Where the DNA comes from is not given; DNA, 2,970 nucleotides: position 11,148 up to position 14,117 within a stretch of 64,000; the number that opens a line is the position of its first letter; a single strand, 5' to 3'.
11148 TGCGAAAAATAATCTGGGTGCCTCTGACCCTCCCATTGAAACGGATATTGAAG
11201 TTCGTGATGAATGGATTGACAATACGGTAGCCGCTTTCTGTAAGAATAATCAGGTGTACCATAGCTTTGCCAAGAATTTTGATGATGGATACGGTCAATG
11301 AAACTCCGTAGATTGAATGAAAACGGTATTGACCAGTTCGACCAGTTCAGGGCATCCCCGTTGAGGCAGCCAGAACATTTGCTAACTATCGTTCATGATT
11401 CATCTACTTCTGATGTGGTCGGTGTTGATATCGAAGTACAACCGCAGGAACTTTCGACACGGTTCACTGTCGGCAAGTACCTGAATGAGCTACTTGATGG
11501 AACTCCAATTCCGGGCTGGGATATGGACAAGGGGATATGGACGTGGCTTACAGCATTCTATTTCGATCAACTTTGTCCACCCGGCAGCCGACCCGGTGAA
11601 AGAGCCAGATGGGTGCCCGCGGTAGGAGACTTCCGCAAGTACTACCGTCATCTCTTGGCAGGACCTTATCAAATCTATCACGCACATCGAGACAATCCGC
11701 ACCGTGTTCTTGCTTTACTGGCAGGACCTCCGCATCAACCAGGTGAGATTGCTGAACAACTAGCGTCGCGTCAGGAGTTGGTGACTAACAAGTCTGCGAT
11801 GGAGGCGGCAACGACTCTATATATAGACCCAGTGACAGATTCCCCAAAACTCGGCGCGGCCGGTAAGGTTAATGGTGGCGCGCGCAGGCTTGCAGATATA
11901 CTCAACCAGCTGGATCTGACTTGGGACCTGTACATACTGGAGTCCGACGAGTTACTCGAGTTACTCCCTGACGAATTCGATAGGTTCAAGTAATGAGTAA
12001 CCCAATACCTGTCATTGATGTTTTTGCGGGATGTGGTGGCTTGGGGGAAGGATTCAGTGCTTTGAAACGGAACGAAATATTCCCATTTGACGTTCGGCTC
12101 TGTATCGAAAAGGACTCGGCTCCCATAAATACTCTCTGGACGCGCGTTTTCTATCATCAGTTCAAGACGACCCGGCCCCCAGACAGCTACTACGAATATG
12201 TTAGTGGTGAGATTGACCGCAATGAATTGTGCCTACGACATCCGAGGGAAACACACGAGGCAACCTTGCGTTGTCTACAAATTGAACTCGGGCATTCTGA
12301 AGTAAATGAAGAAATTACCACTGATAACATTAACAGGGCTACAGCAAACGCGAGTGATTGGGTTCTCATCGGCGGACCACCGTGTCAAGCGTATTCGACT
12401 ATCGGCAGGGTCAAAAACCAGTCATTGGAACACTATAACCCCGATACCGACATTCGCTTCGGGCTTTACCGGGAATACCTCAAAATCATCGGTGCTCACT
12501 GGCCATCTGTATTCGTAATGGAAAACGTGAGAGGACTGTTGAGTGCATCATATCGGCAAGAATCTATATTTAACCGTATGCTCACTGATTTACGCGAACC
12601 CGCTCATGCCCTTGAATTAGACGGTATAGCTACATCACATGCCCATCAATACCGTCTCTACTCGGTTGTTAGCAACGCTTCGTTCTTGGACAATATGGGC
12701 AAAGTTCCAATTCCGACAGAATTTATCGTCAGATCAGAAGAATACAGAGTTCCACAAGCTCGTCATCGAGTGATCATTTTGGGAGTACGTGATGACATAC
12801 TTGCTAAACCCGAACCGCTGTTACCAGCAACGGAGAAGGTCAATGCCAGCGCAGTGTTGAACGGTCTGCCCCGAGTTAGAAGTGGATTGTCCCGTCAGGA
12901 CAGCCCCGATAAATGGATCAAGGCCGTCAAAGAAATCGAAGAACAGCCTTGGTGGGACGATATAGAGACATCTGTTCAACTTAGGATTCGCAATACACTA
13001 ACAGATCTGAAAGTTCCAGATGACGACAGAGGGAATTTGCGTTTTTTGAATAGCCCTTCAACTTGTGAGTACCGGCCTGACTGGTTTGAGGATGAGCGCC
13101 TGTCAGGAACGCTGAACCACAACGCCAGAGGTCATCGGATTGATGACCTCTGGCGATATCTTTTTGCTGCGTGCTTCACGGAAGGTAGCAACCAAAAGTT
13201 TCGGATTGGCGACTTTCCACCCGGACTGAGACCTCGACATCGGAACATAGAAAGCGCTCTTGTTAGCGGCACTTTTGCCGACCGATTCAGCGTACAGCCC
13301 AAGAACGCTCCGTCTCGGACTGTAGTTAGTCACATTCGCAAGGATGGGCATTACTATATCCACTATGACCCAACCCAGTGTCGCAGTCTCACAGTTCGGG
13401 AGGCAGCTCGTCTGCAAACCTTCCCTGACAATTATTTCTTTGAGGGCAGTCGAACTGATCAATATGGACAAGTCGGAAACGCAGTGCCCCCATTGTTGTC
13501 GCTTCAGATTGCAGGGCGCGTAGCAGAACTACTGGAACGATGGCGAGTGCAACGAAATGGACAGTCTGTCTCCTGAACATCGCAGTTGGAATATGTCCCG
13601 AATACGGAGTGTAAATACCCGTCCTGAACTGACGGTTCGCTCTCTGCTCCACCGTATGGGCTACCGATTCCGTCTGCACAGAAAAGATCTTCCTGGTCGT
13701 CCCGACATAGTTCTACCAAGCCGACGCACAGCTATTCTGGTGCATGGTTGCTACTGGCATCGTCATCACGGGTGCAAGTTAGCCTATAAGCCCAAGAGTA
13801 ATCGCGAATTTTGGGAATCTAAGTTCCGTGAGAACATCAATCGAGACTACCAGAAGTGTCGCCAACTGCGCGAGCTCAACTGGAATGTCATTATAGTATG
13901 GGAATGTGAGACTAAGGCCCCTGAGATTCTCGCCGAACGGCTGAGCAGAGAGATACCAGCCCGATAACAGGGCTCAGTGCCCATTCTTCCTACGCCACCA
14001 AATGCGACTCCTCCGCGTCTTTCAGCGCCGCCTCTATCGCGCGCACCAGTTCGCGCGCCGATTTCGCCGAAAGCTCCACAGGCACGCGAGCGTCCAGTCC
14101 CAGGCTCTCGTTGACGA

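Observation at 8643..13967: Five-gene translationally coupled operon: GHKL (MORC/Hsp90-like) ATPase, two unassignable proteins, Dcm and Vsr. Candidate undescribed methylation-linked defence system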

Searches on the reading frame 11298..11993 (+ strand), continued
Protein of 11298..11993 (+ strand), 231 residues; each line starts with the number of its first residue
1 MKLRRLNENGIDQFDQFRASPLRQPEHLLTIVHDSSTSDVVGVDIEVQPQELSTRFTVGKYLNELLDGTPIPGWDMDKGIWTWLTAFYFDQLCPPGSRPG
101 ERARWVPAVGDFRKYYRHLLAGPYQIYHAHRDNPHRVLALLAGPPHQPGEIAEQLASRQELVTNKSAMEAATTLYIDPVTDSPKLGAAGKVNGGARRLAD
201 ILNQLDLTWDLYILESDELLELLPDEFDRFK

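Call 49: search_dna_similar(query=window:11298-11993:+, collection=plasmids, mode=protein, max_evalue=0.001)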
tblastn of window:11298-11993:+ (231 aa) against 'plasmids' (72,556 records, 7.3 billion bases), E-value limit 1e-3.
No match.

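Call 50: find_related_loci(query=A1, collection=viral_contigs, flank=8000)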
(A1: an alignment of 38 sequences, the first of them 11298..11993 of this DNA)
Query A1 (231 aa) in viral_contigs; peptide patterns used: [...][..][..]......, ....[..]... (x = any residue, [..] = any of these).
65 stretches matched a pattern, but none encodes a relative of the query by tblastn (E <= 1e-3).

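Call 76: fold_search(model_id=the predicted structure, library=viral)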
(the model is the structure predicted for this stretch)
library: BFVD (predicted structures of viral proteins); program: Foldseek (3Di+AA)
matches with E <= 10: 9; with E <= 0.001: 0
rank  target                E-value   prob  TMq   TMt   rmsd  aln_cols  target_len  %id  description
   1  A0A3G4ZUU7            3.8e+00  0.02  0.14  0.12  14.0       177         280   14  Sel1 repeat family protein [Edafosvirus sp.]
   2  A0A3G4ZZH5            4.0e+00  0.01  0.12  0.08  22.6       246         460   10  Uncharacterized protein (Fragment) [Gaeavirus sp.]
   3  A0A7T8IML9            6.7e+00  0.01  0.12  0.06  22.0       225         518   13  RNA-dependent RNA polymerase [Soybean thrips sobemo-like virus 10]
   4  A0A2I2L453            7.0e+00  0.01  0.14  0.14  13.3       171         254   12  Ankyrin-repeat protein [Orpheovirus IHUMI-LCC2]
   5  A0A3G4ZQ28            7.0e+00  0.01  0.17  0.10  16.8       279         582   13  Protein asteroid-like protein 1-like protein [Terrestrivirus sp.]
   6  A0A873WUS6            7.0e+00  0.01  0.10  0.05  17.6       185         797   14  Uncharacterized protein [Klebsiella phage Miami]
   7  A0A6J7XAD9            7.4e+00  0.01  0.19  0.22  15.7       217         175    9  Uncharacterized protein [uncultured Caudovirales phage]
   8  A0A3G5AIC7            7.8e+00  0.01  0.11  0.09  22.0       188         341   12  Uncharacterized protein [Sylvanvirus sp.]
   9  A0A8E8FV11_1          9.1e+00  0.01  0.15  0.06  19.0       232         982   13  Replication protein 1a [Bemisia tabaci bromo-like virus 6]

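Call 87: search_protein_families(library=phrogs, proteins=[window:11298-11993:+, L039:4455-5228:+], max_evalue=0.01)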
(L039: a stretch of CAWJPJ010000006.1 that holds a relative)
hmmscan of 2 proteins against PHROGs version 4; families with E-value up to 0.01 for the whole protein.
window:11298-11993:+ (231 aa): 0 families

L039:4455-5228:+ (258 aa): 0 families

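Call 89: search_protein_families(library=pfam, proteins=[L071:797-2566:+, L069:4854-5291:+, L033:2269-3963:+, L066:3026-3955:+, L066:737-3022:+, L078:1531-3525:+, L083:2983-3708:+, L083:1442-2944:+, L064:2178-2993:+, L039:10200-11294:+], max_evalue=0.001)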
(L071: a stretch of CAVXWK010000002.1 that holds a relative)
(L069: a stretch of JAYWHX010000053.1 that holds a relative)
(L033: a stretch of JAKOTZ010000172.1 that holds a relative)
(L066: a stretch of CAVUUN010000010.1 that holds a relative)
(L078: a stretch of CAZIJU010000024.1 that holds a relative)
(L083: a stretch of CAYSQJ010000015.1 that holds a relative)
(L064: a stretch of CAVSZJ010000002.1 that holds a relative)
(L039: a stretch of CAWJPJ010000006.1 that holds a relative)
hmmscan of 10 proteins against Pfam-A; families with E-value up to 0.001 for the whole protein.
L071:797-2566:+ (590 aa): 1 family
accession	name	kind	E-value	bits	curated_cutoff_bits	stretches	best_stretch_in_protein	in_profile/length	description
PF01555.25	N6_N4_Mtase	-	8.3e-33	114.6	26.7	1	30-286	27-220/221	DNA methylase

L069:4854-5291:+ (146 aa): 0 families

L033:2269-3963:+ (565 aa): 4 families
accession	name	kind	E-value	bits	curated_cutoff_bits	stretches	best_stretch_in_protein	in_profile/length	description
PF03781.23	FGE-sulfatase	-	5.6e-50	170.8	23.3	1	344-557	3-254/255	Sulfatase-modifying factor enzyme 1-like domain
PF00069.31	Pkinase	-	4.7e-43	147.9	31.7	1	66-290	1-217/263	Protein kinase domain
PF07714.23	PK_Tyr_Ser-Thr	-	5.4e-27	95.2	23.1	1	68-277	3-210/258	Protein tyrosine and serine/threonine kinase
PF03109.22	ABC1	-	5.2e-06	26.2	22.9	1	143-223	146-222/244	ABC1 atypical kinase-like domain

L066:3026-3955:+ (310 aa): 0 families

L066:737-3022:+ (762 aa): 1 family
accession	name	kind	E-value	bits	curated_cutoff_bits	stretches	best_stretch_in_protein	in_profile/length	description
PF01433.26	Peptidase_M1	-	2.1e-14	54.1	27.7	1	404-608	10-217/218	Peptidase family M1 domain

L078:1531-3525:+ (665 aa): 3 families
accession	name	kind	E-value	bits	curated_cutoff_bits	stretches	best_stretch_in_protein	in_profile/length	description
PF00198.28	2-oxoacid_dh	-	4.3e-56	190.4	23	1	459-658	7-221/232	2-oxoacid dehydrogenases acyltransferase (catalytic domain)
PF00364.28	Biotin_lipoyl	-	8.6e-18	64.4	22.1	1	309-378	3-71/73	Biotin-requiring enzyme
PF02817.22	E3_binding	-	6.7e-15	55.5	23.7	1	411-446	1-36/36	e3 binding domain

L083:2983-3708:+ (242 aa): 0 families

L083:1442-2944:+ (501 aa): 2 families
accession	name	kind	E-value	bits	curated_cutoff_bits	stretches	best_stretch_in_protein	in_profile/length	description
PF08843.17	AbiEii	-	5.8e-36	125.1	22.5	1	52-283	7-236/238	Nucleotidyl transferase AbiEii toxin, Type IV TA system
PF13280.12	WYL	-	1.1e-07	32.2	21.8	1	335-401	3-69/70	WYL domain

L064:2178-2993:+ (272 aa): 2 families
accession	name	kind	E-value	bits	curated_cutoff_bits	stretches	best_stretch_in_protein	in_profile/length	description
PF00145.23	DNA_methylase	-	9.5e-55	186.7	22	1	65-243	1-167/324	C-5 cytosine-specific DNA methylase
PF13384.12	HTH_23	-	0.00029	21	24.6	1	16-35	20-39/50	Homeodomain-like domain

L039:10200-11294:+ (365 aa): 0 families

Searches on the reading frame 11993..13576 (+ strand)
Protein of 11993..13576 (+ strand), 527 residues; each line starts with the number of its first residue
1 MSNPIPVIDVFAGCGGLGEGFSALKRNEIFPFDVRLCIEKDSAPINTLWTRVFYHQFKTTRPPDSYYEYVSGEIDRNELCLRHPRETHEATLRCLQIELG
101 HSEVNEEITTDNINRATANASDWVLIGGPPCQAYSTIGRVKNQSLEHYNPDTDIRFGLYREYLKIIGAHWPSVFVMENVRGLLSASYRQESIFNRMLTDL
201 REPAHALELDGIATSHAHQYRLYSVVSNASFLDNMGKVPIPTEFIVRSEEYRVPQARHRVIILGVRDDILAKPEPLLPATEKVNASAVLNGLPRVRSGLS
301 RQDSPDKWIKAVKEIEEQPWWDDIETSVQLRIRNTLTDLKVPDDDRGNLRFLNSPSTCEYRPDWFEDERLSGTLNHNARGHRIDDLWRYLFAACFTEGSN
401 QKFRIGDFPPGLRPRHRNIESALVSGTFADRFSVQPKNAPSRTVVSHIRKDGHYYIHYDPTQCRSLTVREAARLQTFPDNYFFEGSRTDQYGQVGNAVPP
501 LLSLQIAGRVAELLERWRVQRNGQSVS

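Call 3: search_protein_families(library=pfam, proteins=[window:11993-13576:+], max_evalue=1)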
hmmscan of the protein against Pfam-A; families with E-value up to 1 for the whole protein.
window:11993-13576:+ (527 aa): 1 family
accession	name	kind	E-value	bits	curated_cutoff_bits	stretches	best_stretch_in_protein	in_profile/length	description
PF00145.23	DNA_methylase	-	4.6e-38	131.9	22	2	245-509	141-321/324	C-5 cytosine-specific DNA methylase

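Call 4: search_protein_families(library=padloc, proteins=[window:11993-13576:+], max_evalue=1)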
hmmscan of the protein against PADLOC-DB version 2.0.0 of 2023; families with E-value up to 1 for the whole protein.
window:11993-13576:+ (527 aa): 55 families (the best 25 are shown)
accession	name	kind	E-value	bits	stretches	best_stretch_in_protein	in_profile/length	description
PDLC02649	DrmMII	-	4.5e-90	300.6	2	328-515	236-419/422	DrmMII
PDLC03232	MTase_II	-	5.6e-64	214.6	3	372-516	325-462/465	Type II methyltransferase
PDLC03378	MTase_II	-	2.3e-55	186.3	3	425-518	242-334/344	Type II methyltransferase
PDLC03234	MTase_II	-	3.8e-52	175.8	2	244-518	153-370/375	Type II methyltransferase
PDLC02656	DrmMII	-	3.3e-50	169.3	2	374-520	335-475/491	DrmMII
PDLC03326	MTase_II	-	6.6e-44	148.7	3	244-515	154-377/412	Type II methyltransferase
PDLC02648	DrmMII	-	2.6e-42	143.2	2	426-520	359-457/468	DrmMII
PDLC00033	DruM2|DruM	-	7.2e-41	138.7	3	430-514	281-364/368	DNA cytosine methylase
PDLC00026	DruM2|DruM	-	8.2e-38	128.8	2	119-317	66-217/336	DNA cytosine methylase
PDLC03272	MTase_II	-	3.5e-35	119.9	2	110-282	130-252/407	Type II methyltransferase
PDLC03225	MTase_II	-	2.1e-33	113.9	4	438-514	527-598/615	Type II methyltransferase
PDLC03237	MTase_II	-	3e-33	112.8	3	437-513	715-790/1036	Type II methyltransferase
PDLC03307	MTase_II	-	1e-30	105.2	2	444-516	299-371/382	Type II methyltransferase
PDLC02650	DrmMII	-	1.4e-29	101.3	3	459-510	363-414/435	DrmMII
PDLC03231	MTase_II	-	1.4e-29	101.2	2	429-506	383-458/488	Type II methyltransferase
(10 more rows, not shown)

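Call 5: search_protein_families(library=ncbifam, proteins=[window:11993-13576:+], max_evalue=1)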
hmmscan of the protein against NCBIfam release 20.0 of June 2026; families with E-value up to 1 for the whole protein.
window:11993-13576:+ (527 aa): 2 families
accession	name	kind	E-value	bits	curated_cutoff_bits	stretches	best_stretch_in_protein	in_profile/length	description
TIGR00675.1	dcm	superfamily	2.4e-33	116.2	100.65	1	119-508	58-327/329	DNA (cytosine-5-)-methyltransferase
NF007772.0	PRK10458.1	subfamily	5.5e-12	45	710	1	96-185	145-234/472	DNA cytosine methylase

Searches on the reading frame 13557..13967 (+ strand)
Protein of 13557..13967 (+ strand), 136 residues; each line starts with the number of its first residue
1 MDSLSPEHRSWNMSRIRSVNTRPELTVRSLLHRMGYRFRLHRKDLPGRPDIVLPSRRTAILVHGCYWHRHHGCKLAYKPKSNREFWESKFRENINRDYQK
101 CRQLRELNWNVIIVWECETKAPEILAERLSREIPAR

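Call 3: search_protein_families(library=pfam, proteins=[window:13557-13967:+], max_evalue=1)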
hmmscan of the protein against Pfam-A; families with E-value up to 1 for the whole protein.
window:13557-13967:+ (136 aa): 2 families
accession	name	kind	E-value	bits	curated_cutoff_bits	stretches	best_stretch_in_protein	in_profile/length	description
PF03852.21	Vsr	-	3e-28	97.9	27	1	1-71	1-71/74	DNA mismatch endonuclease Vsr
PF18741.7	MTES_1575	-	0.08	13.5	38.2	1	89-118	52-80/96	REase_MTES_1575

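Call 4: search_protein_families(library=padloc, proteins=[window:13557-13967:+], max_evalue=1)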
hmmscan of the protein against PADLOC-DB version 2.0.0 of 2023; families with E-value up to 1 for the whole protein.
window:13557-13967:+ (136 aa): 2 families
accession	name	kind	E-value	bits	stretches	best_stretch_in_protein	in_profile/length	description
PDLC03397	Vsr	-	1.4e-28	97.9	1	8-127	9-127/156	Type II nicking endonuclease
PDLC02039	Cas5d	-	0.021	12.6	1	14-39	19-44/233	-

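Call 5: search_protein_families(library=ncbifam, proteins=[window:13557-13967:+], max_evalue=1)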
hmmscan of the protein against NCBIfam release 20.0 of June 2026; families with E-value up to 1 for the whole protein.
window:13557-13967:+ (136 aa): 2 families
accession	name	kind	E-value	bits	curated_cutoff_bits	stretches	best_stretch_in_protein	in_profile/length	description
TIGR00632.1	vsr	subfamily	3.3e-42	143.5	97.85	1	1-118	2-119/119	DNA mismatch endonuclease Vsr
TIGR00342.1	TIGR00342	equivalog_domain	0.013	14.6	264.5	1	75-131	8-65/373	tRNA uracil 4-sulfurtransferase ThiI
